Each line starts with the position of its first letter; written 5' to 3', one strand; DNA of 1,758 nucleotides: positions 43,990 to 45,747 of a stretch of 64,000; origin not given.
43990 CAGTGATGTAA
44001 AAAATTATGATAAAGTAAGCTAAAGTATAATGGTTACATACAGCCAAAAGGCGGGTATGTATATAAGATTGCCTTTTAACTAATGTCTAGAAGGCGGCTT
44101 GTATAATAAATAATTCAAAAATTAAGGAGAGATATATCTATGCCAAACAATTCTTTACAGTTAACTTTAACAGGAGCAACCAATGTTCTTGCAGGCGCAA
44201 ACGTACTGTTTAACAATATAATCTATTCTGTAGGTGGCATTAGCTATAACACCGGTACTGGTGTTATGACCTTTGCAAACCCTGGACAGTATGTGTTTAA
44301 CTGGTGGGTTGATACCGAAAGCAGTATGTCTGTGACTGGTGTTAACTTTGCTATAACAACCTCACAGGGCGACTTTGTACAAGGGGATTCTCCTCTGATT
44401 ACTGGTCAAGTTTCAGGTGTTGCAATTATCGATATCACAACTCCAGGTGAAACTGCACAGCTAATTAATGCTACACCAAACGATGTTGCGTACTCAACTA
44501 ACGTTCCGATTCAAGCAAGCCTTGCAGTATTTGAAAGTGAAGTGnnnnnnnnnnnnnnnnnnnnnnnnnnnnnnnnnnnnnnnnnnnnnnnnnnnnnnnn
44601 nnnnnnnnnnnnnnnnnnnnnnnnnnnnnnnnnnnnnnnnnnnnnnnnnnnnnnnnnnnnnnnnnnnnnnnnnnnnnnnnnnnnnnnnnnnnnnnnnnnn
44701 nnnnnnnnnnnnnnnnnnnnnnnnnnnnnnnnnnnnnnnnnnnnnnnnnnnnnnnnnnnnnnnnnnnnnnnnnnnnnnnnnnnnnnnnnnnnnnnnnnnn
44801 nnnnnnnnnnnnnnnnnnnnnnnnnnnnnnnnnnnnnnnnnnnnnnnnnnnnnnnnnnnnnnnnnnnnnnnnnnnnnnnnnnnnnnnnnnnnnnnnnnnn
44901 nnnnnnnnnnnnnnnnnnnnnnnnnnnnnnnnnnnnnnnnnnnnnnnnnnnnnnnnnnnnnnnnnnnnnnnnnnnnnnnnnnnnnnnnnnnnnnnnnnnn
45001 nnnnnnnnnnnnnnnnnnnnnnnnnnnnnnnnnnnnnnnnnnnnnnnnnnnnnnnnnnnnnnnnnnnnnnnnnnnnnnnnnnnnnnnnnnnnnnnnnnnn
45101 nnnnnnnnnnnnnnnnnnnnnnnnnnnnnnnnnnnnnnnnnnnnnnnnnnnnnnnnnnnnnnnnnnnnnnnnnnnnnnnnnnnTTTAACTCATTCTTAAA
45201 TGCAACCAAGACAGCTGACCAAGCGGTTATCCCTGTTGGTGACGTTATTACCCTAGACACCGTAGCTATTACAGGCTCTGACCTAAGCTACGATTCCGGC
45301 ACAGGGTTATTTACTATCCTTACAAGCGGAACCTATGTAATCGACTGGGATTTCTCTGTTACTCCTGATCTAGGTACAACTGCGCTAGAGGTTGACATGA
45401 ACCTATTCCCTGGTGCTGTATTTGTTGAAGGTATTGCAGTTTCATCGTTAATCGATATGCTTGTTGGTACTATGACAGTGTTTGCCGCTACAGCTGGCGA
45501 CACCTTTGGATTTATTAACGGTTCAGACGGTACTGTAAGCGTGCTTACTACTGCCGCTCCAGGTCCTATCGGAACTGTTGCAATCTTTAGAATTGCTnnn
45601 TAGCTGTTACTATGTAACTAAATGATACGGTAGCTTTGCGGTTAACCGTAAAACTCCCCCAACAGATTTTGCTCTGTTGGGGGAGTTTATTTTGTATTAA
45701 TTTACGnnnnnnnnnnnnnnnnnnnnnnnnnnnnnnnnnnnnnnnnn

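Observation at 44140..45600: Collagen-like protein with two related globular domains flanking about 70 uninterrupted G-X-Y triplets (dumbbell BclA-like architecture)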

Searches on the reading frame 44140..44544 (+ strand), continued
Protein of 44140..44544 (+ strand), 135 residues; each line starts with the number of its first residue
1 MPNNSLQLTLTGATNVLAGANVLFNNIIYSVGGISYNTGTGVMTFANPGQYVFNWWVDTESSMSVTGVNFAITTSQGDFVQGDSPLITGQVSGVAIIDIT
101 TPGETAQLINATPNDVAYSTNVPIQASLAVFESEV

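Call 92: search_protein_families(library=pfam, alignment_id=A4, max_evalue=0.01)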
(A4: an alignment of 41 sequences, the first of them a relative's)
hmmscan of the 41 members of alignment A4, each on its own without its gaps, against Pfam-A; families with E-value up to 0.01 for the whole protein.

A. member 1, P0008 (468 aa): 2 families
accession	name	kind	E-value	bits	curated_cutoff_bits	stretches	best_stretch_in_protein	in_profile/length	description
PF01391.23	Collagen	-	6.3e-25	87.2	27.2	2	155-211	2-58/60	Collagen triple helix repeat (20 copies)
PF18573.7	BclA_C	-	8.8e-11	42.2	38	2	345-468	9-128/128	BclA C-terminal domain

B. families by the number of members that match (of 41 scanned): 7 families
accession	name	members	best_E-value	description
PF01391.23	Collagen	41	1.9e-52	Collagen triple helix repeat (20 copies)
PF00386.27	C1q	17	7.6e-09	C1q domain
PF18573.7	BclA_C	15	2.1e-20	BclA C-terminal domain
PF11962.13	Peptidase_G2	1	2.4e-38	Peptidase_G2, IMC autoproteolytic cleavage domain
PF21783.3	YNCE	1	8.3e-06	YNCE-like beta-propeller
PF23934.1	DUF7270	1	0.00078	Domain of unknown function (DUF7270)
PF08329.16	ChitinaseA_N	1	0.0088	Chitinase A, N-terminal domain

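Call 95: list_cluster_members(proteins=[P0071])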
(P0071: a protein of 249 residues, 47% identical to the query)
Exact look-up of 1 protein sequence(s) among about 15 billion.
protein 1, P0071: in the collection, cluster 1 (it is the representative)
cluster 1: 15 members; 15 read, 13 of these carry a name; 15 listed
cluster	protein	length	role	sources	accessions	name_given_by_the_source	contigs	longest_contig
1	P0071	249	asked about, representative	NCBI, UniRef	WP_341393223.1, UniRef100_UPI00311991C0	hypothetical protein [Clostridium sporogenes] | hypothetical protein n=1 Tax=Clostridium sporogenes TaxID=1509 RepID=UPI00311991C0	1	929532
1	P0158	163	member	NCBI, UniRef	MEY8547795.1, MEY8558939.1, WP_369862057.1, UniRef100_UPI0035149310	collagen-like protein, partial [Clostridium sporogenes] | collagen-like triple helix repeat-containing protein n=2 Tax=Clostridium sporogenes ...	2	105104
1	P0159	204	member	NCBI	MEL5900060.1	collagen-like protein, partial [Clostridium sporogenes]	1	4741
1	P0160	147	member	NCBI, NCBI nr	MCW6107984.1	hypothetical protein LAV45_14970, partial [Clostridium sporogenes] | hypothetical protein [Clostridium sporogenes]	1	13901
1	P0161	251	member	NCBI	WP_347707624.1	hypothetical protein [Clostridium sporogenes]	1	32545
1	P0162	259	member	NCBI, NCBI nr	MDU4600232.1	MAG: collagen-like protein, partial [Clostridium sporogenes] | collagen-like protein [Clostridium sporogenes]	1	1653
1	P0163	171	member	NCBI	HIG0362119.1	TPA: hypothetical protein ACX96Z_003783, partial [Clostridium sporogenes]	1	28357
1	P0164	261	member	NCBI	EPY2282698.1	DNRLRE domain-containing protein, partial [Clostridium sporogenes]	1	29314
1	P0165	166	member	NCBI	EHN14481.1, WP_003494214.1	Collagen triple helix repeat protein, partial [Clostridium sporogenes PA 3679]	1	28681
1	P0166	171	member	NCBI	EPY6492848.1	hypothetical protein ACWO4A_003669, partial [Clostridium sporogenes]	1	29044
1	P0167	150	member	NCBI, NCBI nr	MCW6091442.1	hypothetical protein LAV46_19185, partial [Clostridium sporogenes] | hypothetical protein [Clostridium sporogenes]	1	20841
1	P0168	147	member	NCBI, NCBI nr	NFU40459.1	hypothetical protein FDG30_13360, partial [Clostridium sporogenes] | hypothetical protein [Clostridium sporogenes]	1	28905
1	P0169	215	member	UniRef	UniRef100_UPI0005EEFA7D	collagen-like triple helix repeat-containing protein n=1 Tax=Clostridium sporogenes ...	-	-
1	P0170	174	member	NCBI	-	-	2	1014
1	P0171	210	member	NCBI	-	-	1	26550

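Call 100: search_dna_similar(query=window:44140-44544:+, collection=phages, mode=protein, max_evalue=0.001, max_rows=15)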
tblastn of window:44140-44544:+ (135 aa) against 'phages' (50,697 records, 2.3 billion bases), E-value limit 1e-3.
No match.

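Call 101: search_dna_similar(query=window:44140-44544:+, collection=plasmids, mode=protein, max_evalue=0.001, max_rows=15)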
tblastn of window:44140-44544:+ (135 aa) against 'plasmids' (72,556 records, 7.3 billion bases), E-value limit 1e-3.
No match.

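Call 102: find_related_loci(query=window:44140-44544:+, collection=viral_contigs, flank=5000)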
Query window:44140-44544:+ (135 aa) in viral_contigs; peptide patterns used: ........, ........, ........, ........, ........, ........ (x = any residue, [..] = any of these).
12 stretches matched a pattern, but none encodes a relative of the query by tblastn (E <= 1e-3).

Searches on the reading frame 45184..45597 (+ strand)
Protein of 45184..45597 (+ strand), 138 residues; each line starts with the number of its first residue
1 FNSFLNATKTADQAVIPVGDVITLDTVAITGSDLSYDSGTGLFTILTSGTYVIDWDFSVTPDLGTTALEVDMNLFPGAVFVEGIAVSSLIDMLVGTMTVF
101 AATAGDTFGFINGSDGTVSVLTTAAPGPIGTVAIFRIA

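Call 4: search_protein_families(library=pfam, proteins=[window:45184-45597:+], max_evalue=10)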
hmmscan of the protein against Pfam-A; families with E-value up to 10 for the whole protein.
window:45184-45597:+ (138 aa): 2 families
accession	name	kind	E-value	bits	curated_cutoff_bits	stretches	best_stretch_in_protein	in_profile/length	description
PF18573.7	BclA_C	-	0.0012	19.1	38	1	8-97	6-95/128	BclA C-terminal domain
PF00386.27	C1q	-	0.084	13.5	23.7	1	11-58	8-54/127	C1q domain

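Call 15: search_protein_families(library=ncbifam, proteins=[window:45184-45597:+], max_evalue=1)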
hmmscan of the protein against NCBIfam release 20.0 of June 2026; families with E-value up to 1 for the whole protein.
window:45184-45597:+ (138 aa): 0 families

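Call 16: search_solved_structures(query=window:45184-45597:+, max_evalue=10, show_alignments=2)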
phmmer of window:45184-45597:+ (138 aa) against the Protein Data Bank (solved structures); distinct sequences matched with E-value up to 10: 2.
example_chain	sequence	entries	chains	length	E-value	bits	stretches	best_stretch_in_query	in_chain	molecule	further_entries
9h38_A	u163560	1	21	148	0.00042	23.4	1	4-120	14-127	Flagellar hook-length control protein FliK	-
5hkj_A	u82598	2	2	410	0.23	14.5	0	7-63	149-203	Complement C1q subcomponent subunit A,Complement C1q subcomponent subunit C,Complement C1q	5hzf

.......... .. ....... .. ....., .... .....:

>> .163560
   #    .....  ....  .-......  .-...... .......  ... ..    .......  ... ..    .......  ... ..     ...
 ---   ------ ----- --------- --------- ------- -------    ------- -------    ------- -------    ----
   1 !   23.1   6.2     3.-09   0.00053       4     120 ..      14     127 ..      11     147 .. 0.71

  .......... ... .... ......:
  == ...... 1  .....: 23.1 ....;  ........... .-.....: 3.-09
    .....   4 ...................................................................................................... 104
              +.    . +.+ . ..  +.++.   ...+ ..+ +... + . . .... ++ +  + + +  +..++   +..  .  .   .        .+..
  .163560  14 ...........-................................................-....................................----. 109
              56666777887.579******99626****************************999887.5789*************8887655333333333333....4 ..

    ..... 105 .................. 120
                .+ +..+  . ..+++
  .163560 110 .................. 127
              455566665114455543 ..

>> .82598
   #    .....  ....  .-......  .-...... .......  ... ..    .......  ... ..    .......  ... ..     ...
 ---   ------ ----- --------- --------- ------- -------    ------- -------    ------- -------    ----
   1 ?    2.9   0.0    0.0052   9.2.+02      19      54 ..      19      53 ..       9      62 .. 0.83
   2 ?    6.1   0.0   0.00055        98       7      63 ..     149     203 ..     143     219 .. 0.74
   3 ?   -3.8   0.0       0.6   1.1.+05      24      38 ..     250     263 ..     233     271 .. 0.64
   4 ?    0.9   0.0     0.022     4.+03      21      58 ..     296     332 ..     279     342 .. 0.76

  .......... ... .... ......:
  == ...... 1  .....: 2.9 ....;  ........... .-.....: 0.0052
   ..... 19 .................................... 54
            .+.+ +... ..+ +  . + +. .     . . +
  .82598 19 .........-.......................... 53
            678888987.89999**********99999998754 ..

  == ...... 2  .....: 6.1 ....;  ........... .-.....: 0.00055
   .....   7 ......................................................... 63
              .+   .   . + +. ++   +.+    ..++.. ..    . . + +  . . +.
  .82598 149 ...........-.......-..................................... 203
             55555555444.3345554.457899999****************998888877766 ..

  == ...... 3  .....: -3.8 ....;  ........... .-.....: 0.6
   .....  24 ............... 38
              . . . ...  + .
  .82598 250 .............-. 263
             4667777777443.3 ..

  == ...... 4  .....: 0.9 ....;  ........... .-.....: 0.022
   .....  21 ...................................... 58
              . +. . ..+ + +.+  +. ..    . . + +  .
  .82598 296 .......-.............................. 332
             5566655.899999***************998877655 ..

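Call 24: search_protein_families(library=phrogs, proteins=[window:45184-45597:+], max_evalue=0.01)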
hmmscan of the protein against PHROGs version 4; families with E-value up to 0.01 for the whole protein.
window:45184-45597:+ (138 aa): 2 families
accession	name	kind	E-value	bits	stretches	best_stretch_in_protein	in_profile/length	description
phrog_737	-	tail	0.0016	18.1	1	23-107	455-552/583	minor tail protein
phrog_30509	-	tail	0.0069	16.5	1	7-87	123-202/254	collagen like minor tail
